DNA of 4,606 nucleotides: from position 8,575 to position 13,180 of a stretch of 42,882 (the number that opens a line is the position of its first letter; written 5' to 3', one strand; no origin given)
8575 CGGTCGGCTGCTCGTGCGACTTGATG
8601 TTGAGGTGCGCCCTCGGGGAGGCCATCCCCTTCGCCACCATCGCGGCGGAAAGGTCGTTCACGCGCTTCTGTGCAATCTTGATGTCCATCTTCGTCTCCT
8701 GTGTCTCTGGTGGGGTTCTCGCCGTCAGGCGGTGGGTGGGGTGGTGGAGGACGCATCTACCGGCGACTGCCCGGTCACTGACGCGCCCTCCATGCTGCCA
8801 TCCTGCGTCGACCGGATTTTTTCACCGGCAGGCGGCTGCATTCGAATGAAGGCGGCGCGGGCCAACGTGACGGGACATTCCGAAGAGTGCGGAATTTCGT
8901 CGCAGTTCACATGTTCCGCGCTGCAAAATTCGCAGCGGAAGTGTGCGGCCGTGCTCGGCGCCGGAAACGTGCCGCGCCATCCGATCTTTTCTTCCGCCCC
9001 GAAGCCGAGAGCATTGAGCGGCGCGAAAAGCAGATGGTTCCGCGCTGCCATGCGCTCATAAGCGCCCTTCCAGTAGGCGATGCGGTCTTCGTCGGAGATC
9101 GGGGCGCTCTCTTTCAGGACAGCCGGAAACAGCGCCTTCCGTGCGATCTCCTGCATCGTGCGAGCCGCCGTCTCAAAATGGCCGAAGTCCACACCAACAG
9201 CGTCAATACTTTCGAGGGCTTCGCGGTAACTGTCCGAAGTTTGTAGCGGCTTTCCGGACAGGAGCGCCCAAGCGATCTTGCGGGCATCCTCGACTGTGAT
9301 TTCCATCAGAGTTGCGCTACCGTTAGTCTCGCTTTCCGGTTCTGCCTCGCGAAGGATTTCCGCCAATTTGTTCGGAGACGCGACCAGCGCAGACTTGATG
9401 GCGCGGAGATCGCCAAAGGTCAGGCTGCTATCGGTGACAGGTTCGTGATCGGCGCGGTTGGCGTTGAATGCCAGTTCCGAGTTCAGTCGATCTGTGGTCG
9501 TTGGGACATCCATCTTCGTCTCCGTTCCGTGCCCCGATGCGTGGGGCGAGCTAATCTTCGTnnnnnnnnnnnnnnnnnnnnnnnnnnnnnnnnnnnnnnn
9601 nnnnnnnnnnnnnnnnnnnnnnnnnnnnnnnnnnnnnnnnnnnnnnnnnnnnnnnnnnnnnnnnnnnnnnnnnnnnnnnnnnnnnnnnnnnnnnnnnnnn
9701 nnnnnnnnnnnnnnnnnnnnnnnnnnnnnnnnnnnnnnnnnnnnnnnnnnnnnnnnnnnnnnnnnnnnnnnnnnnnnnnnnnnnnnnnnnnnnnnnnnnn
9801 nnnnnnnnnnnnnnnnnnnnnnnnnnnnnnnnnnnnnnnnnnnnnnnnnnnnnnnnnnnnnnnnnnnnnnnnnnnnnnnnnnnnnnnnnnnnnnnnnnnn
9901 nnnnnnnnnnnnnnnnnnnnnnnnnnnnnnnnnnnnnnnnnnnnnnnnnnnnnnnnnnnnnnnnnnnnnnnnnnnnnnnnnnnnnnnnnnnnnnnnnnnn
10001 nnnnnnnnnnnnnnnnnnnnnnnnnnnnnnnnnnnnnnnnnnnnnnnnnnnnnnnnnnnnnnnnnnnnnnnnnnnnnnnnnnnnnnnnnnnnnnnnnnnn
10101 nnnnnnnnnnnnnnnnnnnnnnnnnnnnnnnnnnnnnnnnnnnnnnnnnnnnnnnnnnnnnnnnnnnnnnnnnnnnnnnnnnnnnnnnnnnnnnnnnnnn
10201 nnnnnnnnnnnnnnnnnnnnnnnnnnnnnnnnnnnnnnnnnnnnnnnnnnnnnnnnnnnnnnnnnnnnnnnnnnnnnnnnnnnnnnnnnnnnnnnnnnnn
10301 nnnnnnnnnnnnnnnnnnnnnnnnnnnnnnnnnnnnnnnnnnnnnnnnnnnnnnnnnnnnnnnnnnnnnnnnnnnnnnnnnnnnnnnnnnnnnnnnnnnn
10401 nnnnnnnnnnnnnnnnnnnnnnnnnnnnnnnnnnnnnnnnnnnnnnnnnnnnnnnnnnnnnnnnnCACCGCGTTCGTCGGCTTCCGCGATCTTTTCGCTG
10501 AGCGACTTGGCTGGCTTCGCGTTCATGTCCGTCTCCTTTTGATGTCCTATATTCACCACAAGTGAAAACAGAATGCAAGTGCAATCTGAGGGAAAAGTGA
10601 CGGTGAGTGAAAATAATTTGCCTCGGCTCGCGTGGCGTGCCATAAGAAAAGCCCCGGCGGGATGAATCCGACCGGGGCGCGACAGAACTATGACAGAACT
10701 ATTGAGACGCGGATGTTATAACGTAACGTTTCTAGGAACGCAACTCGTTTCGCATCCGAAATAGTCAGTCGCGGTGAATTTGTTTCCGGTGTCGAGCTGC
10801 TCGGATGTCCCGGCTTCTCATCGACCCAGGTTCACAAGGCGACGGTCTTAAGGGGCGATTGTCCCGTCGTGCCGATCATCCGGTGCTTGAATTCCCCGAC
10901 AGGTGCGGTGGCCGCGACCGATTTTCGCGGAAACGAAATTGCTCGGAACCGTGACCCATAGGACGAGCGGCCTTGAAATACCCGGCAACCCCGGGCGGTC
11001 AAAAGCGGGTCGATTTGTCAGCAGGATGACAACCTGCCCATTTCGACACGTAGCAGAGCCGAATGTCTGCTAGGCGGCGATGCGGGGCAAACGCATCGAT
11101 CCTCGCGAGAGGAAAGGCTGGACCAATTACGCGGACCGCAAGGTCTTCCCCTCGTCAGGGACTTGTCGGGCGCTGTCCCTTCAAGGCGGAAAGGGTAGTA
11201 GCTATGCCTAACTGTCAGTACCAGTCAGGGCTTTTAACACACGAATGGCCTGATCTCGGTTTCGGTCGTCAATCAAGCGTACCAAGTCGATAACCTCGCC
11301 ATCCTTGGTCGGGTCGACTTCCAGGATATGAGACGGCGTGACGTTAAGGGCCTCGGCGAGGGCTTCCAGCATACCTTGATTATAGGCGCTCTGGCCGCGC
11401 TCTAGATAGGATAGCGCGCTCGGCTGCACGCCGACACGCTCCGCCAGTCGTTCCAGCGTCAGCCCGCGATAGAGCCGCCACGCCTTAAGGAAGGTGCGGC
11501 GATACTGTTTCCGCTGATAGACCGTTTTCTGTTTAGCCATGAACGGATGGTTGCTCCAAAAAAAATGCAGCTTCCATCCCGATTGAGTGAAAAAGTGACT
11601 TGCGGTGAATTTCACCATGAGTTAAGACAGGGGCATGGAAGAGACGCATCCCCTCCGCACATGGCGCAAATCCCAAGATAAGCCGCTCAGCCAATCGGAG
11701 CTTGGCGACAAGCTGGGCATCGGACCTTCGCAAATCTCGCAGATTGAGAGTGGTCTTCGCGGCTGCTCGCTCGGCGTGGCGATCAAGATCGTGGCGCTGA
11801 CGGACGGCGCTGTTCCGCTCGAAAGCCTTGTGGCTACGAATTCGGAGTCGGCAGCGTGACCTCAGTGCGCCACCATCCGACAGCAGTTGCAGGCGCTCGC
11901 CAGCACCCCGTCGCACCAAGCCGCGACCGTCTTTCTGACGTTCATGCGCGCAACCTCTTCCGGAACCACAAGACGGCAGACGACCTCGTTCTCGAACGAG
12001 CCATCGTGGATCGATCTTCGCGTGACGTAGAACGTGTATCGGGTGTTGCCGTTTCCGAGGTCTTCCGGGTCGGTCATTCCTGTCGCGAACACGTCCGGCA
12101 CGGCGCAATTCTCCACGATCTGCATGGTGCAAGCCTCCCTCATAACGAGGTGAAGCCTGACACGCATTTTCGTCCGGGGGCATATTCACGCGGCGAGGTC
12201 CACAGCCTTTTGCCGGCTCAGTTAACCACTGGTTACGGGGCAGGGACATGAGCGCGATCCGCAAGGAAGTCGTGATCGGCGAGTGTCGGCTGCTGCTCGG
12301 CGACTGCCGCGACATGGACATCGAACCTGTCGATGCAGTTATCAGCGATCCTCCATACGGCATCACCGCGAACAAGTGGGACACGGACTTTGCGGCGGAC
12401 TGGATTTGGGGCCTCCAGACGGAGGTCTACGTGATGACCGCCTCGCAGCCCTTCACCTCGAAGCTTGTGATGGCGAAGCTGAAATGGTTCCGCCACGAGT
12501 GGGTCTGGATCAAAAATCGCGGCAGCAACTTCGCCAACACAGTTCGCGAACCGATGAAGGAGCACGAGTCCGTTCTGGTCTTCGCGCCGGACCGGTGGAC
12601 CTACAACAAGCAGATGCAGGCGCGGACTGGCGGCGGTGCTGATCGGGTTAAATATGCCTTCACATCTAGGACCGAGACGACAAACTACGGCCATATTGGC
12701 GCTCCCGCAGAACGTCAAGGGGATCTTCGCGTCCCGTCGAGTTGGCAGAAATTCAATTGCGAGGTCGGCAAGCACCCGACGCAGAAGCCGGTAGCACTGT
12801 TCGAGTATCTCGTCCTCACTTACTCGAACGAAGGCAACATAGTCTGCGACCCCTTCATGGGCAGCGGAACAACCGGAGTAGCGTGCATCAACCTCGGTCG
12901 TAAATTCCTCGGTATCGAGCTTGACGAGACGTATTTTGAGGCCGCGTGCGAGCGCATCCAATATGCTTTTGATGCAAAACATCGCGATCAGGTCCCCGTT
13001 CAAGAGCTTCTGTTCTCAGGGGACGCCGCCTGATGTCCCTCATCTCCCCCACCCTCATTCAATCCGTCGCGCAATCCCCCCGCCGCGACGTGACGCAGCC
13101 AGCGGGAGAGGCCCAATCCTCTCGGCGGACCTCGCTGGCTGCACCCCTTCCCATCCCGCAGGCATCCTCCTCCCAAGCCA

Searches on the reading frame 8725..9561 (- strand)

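Call 82: search_protein_families(library=pfam, proteins=[window:8725-9561:-], max_evalue=0.01)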
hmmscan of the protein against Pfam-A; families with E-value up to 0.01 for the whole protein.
window:8725-9561:- (278 aa): 1 family
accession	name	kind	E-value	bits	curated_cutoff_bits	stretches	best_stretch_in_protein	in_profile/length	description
PF11519.13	DUF3222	-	0.0009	19.6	25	0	205-236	30-64/75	Protein of unknown function (DUF3222)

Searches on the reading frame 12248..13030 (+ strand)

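Call 57: search_protein_families(library=phrogs, proteins=[window:12248-13030:+], max_evalue=0.001)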
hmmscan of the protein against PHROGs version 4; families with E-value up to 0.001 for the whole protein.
window:12248-13030:+ (261 aa): 14 families
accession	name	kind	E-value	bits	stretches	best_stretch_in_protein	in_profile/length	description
phrog_67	-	other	5.3e-61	208.6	1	6-240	117-346/743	DNA methyltransferase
phrog_18293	-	other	2e-31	109.4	1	164-247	32-117/119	methyltransferase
phrog_498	-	other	2.7e-28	99.9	1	23-241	218-424/633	DNA methyltransferase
phrog_3008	-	other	5.9e-27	95.5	1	169-243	143-217/244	DNA methyltransferase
phrog_12862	-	unknown function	1.3e-20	74.8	1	23-122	17-122/149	-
phrog_8769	-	other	7e-18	65.2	1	196-238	12-54/71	methyltransferase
phrog_23148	-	unknown function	2e-17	64.7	1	155-241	64-150/165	-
phrog_6952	-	other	7e-17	62.9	1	174-238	112-176/181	DNA methyltransferase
phrog_23085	-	unknown function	1.4e-12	48.4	1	174-237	42-105/138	-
phrog_16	-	DNA, RNA and nucleotide metabolism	2.4e-10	40.3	1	148-238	838-910/986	DNA helicase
phrog_18146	-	other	2.5e-07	31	1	181-227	54-101/452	DNA methyltransferase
phrog_12517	-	unknown function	1.1e-05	25.8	1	183-242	93-152/316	-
phrog_6025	-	other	1.2e-05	26.1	1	6-51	5-55/192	DNA methyltransferase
phrog_10183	-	other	0.00088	18.6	0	12-37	501-528/889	DNA methyltransferase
